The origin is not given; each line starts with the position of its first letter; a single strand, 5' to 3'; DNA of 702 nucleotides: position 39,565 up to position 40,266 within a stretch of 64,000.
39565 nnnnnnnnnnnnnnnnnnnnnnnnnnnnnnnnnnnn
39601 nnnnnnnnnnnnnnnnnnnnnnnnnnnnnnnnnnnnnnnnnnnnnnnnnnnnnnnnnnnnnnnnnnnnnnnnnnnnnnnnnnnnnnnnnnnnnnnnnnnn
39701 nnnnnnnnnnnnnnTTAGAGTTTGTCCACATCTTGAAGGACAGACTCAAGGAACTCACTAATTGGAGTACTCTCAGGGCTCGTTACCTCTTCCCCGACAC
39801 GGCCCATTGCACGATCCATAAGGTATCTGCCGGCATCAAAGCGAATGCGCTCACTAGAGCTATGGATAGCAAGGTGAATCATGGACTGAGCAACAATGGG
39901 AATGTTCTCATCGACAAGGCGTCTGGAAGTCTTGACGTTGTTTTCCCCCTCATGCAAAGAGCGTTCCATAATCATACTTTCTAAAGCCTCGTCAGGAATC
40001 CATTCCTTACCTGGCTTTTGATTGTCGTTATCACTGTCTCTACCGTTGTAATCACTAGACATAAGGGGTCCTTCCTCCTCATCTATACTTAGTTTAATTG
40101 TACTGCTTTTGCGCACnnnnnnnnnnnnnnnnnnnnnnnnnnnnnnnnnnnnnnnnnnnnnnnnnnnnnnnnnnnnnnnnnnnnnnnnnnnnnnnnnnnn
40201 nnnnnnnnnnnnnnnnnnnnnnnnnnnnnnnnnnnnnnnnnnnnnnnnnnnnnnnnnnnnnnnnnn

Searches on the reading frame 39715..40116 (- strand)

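Call 96: search_protein_families(library=phrogs, proteins=[window:39715-40116:-], max_evalue=0.001)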
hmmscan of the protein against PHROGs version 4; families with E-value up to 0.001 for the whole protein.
window:39715-40116:- (133 aa): 1 family
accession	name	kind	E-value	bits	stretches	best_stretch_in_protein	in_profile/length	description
phrog_2538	-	head and packaging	4.4e-05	24.6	1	64-113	55-101/129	terminase small subunit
